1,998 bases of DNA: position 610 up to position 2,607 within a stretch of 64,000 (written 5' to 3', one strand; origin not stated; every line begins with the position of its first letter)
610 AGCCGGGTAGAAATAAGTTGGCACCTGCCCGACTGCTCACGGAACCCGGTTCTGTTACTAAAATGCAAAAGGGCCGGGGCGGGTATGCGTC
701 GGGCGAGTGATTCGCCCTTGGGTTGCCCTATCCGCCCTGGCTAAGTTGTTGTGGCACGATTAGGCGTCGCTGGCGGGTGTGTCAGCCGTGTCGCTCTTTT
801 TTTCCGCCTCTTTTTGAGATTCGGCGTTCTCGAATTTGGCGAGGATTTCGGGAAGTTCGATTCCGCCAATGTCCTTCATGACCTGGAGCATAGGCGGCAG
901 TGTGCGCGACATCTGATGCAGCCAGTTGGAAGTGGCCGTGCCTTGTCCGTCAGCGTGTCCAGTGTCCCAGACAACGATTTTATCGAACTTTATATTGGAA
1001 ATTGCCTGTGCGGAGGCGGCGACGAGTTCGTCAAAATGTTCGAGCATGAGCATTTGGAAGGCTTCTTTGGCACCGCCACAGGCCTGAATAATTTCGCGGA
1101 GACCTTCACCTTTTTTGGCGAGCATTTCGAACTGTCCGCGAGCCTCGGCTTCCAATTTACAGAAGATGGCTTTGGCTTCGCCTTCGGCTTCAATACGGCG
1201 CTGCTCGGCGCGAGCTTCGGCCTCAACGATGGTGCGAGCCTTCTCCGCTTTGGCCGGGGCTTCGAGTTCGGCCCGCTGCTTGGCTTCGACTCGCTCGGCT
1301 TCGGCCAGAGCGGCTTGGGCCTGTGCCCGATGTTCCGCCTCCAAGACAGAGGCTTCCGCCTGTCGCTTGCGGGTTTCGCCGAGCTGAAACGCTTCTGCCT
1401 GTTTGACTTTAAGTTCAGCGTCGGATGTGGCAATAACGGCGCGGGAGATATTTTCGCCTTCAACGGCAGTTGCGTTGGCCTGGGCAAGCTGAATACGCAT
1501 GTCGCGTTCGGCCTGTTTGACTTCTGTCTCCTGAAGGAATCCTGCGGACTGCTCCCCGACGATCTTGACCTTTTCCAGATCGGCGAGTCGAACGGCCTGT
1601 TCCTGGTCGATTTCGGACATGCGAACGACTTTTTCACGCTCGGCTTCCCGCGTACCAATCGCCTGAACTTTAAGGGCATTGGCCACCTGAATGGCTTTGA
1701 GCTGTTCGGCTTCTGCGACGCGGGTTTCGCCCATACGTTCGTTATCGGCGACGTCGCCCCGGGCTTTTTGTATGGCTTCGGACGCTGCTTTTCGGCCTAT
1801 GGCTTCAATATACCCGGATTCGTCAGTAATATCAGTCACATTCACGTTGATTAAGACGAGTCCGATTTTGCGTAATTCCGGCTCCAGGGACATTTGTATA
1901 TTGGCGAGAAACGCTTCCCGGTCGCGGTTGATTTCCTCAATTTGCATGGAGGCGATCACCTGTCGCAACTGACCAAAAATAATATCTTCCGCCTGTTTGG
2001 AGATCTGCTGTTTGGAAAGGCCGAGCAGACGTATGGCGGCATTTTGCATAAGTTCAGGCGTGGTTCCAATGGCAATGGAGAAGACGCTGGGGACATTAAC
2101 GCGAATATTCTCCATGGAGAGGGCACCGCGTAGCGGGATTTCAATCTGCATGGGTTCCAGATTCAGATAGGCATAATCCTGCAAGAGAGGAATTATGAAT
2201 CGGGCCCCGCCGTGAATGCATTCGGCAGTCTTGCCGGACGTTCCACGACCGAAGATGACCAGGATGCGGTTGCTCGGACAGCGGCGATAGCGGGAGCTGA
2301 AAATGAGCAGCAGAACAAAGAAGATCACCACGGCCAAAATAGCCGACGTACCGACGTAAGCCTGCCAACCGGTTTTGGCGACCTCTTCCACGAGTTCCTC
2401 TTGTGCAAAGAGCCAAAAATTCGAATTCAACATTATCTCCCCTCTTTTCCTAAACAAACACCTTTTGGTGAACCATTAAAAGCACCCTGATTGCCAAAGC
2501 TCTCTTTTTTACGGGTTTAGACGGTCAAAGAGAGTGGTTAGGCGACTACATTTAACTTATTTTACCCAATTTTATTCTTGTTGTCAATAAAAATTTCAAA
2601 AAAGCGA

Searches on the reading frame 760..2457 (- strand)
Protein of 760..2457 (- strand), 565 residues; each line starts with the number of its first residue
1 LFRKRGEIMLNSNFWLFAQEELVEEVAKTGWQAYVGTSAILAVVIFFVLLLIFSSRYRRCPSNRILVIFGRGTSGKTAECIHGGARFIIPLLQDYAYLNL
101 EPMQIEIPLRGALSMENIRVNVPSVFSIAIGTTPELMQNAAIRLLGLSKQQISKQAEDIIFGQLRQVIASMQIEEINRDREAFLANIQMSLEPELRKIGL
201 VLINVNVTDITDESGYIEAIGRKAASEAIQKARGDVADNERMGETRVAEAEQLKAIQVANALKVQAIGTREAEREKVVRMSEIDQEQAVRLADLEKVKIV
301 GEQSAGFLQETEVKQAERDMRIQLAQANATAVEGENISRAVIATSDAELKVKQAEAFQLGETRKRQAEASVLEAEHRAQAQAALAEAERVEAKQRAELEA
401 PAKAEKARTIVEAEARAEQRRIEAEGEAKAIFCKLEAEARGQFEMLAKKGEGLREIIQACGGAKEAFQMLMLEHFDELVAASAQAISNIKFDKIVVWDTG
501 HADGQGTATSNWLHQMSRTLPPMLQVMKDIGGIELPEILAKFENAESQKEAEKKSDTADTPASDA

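Call 54: search_protein_families(library=pfam, proteins=[window:760-2457:-], max_evalue=0.001)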
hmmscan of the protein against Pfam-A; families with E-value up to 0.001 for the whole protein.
window:760-2457:- (565 aa): 1 family
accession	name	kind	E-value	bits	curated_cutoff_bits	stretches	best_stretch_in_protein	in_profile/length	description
PF01145.31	Band_7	-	2e-26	93.5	23.6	1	61-240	4-175/176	SPFH domain / Band 7 family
